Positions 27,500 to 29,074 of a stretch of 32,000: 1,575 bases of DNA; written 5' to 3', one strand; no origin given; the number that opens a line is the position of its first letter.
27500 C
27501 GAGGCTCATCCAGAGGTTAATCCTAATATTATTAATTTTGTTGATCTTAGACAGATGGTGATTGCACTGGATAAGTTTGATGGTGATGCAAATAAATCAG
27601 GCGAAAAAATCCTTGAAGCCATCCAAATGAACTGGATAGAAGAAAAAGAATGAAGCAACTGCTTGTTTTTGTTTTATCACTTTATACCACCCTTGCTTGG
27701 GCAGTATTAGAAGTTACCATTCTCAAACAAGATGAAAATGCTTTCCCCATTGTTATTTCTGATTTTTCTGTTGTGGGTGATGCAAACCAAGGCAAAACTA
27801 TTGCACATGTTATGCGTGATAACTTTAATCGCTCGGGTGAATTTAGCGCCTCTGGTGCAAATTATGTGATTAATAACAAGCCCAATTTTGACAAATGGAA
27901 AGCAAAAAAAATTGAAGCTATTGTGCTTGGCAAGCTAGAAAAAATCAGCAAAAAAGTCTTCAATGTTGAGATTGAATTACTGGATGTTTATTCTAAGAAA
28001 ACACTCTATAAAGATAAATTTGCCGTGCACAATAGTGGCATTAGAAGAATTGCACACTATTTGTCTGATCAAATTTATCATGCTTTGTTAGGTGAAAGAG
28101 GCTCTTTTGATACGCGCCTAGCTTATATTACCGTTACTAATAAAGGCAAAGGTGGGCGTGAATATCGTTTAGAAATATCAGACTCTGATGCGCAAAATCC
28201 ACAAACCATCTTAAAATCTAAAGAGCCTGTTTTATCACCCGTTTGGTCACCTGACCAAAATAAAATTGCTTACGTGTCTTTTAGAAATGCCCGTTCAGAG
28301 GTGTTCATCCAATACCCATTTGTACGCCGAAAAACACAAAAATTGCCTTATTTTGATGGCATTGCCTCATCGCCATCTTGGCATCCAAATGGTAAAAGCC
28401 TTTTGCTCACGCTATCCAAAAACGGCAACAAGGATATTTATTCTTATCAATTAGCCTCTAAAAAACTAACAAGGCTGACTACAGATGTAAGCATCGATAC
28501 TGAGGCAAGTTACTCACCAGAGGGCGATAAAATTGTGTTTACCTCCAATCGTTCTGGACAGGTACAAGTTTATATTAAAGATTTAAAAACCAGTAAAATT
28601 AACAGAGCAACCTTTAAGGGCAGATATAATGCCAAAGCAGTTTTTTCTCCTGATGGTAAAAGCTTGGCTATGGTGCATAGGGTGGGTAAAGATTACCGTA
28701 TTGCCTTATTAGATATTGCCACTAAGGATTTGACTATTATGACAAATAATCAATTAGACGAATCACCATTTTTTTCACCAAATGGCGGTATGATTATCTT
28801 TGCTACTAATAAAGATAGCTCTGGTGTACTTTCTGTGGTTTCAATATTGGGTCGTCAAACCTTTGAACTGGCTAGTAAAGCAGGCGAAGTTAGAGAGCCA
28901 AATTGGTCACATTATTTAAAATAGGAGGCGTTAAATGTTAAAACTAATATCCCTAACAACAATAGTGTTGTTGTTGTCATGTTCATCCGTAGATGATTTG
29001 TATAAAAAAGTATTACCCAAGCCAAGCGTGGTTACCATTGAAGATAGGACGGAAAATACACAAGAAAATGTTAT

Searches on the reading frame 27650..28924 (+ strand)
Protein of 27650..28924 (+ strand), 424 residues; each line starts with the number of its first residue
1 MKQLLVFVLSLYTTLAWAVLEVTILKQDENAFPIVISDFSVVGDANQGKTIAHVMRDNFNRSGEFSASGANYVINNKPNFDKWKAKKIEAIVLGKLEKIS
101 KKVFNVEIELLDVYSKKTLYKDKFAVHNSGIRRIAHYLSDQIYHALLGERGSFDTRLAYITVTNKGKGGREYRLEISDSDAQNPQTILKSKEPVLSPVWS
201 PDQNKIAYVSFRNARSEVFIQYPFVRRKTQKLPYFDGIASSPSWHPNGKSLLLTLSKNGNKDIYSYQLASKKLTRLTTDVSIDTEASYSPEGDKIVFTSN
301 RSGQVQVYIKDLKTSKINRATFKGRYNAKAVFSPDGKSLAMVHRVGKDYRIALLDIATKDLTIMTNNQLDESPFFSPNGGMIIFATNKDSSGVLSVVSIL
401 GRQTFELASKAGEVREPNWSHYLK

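Call 48: search_protein_families(library=ncbifam, proteins=[window:27650-28924:+], max_evalue=1e-40)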
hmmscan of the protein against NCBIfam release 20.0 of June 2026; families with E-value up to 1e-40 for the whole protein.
window:27650-28924:+ (424 aa): 1 family
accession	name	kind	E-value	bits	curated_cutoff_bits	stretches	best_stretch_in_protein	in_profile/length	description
TIGR02800.1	propeller_TolB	equivalog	1.2e-123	413.2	343.15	1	13-420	4-418/418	Tol-Pal system beta propeller repeat protein TolB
